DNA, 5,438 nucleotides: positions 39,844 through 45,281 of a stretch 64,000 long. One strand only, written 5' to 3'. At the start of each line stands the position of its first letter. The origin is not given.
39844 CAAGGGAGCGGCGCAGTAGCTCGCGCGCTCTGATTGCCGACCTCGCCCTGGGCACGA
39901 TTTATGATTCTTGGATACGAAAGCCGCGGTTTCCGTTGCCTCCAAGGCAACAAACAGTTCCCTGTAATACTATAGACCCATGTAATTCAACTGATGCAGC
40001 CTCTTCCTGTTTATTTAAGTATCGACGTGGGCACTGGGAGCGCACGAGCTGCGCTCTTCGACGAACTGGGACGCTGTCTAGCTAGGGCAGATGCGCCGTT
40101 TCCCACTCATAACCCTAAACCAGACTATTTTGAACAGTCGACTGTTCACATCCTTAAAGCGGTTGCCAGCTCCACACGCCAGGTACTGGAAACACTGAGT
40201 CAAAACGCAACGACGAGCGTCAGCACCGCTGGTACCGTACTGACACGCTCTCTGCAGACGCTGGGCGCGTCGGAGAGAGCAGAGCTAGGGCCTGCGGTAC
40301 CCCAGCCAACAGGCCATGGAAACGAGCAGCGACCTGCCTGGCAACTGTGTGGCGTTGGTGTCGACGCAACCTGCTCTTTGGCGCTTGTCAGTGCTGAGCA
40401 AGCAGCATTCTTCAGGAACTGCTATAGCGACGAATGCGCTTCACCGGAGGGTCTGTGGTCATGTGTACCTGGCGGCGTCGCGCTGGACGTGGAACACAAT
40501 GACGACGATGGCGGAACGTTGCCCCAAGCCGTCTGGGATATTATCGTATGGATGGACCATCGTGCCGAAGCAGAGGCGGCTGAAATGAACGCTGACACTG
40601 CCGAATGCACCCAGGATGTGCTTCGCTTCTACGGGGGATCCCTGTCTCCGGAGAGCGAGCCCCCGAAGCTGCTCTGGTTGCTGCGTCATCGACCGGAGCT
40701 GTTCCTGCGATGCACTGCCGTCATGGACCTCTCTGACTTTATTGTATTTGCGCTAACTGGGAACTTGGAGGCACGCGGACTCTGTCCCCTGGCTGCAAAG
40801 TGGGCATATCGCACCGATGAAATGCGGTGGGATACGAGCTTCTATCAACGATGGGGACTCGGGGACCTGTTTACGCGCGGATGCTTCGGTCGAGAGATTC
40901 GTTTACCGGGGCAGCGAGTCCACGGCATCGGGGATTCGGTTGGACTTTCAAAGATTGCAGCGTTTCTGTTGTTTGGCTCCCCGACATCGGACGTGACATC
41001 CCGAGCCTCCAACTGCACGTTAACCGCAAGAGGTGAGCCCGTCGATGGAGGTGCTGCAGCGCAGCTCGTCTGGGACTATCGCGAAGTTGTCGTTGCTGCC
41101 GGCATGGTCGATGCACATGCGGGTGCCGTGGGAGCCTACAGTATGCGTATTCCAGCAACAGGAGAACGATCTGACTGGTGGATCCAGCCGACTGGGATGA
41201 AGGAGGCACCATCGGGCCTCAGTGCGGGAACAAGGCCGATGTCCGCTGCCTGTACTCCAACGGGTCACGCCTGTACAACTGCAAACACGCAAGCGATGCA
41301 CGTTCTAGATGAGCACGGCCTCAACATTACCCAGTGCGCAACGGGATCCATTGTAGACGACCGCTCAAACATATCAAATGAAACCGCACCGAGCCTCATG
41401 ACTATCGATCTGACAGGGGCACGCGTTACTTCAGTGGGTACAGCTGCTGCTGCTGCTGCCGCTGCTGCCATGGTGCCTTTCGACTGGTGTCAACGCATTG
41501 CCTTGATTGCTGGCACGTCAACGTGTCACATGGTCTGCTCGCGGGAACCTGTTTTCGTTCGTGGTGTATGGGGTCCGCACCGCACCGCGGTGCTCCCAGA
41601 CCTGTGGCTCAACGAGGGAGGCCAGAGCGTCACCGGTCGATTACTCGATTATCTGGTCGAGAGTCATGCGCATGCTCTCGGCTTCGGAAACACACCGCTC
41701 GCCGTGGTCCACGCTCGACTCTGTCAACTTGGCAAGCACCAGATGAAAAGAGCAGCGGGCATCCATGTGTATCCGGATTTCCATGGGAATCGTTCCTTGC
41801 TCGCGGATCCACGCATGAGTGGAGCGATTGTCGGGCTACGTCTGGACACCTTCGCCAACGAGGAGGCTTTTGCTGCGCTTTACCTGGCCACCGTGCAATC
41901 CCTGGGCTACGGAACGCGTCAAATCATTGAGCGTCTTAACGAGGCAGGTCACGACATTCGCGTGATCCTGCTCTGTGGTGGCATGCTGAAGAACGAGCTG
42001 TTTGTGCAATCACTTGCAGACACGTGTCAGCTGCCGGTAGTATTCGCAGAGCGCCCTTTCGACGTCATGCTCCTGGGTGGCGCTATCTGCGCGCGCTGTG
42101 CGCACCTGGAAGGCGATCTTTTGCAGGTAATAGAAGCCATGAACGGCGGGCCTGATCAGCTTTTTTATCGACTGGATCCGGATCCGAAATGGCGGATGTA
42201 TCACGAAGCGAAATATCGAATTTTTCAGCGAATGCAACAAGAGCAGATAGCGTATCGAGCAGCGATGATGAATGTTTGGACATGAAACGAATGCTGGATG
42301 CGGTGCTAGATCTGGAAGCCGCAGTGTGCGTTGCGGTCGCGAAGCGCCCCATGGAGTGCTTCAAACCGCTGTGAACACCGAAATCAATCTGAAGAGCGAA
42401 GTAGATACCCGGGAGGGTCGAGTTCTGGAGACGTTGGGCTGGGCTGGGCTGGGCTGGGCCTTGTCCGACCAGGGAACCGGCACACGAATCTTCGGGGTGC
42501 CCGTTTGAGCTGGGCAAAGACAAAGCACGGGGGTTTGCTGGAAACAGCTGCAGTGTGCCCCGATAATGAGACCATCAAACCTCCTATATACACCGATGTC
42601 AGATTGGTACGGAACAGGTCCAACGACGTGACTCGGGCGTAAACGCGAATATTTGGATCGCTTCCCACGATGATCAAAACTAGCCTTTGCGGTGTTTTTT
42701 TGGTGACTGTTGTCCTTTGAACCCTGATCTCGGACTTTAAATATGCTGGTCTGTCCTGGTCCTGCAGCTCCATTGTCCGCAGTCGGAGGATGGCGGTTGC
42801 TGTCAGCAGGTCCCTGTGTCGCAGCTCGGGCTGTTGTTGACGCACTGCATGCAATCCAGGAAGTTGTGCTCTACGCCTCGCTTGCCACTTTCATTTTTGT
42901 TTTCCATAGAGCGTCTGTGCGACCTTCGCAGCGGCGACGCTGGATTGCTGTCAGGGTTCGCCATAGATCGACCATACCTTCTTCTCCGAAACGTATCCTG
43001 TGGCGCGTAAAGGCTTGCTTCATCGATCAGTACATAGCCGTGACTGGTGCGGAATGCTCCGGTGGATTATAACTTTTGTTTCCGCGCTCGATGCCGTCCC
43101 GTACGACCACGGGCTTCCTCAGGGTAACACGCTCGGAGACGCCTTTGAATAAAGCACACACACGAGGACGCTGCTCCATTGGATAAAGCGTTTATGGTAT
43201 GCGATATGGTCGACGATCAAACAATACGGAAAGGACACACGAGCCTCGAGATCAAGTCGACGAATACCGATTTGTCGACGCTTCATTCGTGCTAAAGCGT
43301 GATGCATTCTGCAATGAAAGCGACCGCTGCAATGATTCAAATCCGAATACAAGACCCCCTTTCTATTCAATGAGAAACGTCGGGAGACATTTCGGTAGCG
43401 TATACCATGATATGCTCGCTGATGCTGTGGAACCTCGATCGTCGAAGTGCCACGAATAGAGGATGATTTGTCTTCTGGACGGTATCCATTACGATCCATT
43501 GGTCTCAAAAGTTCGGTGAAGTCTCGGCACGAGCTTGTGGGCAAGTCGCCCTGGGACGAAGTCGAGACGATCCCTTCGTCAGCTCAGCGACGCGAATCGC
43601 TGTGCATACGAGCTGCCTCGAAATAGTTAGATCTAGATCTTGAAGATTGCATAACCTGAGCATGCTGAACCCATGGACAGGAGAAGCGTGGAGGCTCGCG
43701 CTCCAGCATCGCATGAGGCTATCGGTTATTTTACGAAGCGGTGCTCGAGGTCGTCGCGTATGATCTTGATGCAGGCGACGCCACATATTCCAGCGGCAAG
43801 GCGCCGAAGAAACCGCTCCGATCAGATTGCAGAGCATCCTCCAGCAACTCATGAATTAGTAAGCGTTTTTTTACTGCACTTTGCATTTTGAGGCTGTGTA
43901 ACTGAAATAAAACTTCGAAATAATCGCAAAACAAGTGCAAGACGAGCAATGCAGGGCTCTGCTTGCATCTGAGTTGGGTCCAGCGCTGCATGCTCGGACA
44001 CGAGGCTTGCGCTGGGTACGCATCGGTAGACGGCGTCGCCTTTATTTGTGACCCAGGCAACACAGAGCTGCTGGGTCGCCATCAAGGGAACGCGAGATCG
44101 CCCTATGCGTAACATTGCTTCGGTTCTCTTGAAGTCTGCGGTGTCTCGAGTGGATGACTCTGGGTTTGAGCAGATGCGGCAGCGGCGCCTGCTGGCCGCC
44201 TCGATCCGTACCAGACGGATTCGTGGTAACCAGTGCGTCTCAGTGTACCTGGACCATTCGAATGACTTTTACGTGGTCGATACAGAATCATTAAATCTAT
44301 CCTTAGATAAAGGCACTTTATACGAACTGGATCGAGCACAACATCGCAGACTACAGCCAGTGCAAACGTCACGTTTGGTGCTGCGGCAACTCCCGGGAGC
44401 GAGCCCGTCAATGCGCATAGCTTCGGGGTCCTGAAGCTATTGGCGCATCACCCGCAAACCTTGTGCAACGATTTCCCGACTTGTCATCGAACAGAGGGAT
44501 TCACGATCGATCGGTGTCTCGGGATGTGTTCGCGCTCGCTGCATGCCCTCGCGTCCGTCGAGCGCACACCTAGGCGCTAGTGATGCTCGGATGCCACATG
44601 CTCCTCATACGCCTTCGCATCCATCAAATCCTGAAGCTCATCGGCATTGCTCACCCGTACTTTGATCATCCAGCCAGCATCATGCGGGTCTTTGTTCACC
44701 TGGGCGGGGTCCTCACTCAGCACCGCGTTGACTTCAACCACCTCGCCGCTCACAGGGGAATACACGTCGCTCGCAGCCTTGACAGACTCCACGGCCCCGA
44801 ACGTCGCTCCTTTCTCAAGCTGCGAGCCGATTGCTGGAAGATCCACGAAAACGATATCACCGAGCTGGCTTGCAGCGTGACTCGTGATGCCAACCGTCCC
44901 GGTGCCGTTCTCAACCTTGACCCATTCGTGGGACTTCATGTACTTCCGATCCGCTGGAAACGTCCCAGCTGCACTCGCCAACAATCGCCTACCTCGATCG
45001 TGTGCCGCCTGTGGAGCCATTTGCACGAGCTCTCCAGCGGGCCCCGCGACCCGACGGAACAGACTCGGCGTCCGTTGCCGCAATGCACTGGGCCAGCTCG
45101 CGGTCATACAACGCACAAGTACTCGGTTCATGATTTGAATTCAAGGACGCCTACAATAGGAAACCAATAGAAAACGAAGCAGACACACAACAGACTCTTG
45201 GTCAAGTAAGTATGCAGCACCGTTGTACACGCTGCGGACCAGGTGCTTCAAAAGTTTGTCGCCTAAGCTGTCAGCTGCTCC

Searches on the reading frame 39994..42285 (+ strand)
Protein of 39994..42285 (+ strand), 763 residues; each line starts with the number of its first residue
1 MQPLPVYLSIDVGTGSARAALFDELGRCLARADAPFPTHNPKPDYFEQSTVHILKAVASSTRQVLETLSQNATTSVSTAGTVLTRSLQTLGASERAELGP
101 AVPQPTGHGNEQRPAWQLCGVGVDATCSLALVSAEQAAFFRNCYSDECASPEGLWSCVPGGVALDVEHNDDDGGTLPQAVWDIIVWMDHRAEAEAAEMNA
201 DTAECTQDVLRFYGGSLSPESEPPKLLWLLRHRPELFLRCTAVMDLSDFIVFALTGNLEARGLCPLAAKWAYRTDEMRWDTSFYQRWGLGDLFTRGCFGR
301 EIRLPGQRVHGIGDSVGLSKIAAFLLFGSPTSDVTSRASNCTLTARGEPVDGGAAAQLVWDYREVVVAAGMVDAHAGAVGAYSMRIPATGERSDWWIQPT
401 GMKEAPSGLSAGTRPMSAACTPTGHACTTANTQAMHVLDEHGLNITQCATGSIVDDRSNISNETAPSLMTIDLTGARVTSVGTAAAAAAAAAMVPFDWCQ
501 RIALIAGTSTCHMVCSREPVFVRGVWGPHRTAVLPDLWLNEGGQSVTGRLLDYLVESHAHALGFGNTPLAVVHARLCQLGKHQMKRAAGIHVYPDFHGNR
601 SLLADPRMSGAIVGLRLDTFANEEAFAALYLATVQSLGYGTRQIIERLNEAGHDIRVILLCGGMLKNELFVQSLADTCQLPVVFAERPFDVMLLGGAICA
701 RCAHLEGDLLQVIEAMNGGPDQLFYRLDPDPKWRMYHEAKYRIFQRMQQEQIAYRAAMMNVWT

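Call 67: search_protein_families(library=pfam, proteins=[window:39994-42285:+], max_evalue=0.00001)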
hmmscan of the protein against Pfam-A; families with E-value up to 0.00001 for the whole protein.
window:39994-42285:+ (763 aa): 2 families
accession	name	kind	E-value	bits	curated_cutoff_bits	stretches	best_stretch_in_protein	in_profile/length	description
PF02782.22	FGGY_C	-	9.1e-45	153.3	27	1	503-701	2-195/198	FGGY family of carbohydrate kinases, C-terminal domain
PF00370.27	FGGY_N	-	1.6e-18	67.7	28.8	1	6-77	1-76/245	FGGY family of carbohydrate kinases, N-terminal domain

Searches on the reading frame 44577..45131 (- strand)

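Call 67: search_protein_families(library=pfam, proteins=[window:44577-45131:-], max_evalue=0.00001)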
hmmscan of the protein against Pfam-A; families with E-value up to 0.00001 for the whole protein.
window:44577-45131:- (184 aa): 1 family
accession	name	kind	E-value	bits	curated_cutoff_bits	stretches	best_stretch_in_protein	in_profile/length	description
PF01597.25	GCV_H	-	3.7e-46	156.4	22.2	1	62-180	1-120/122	Glycine cleavage H-protein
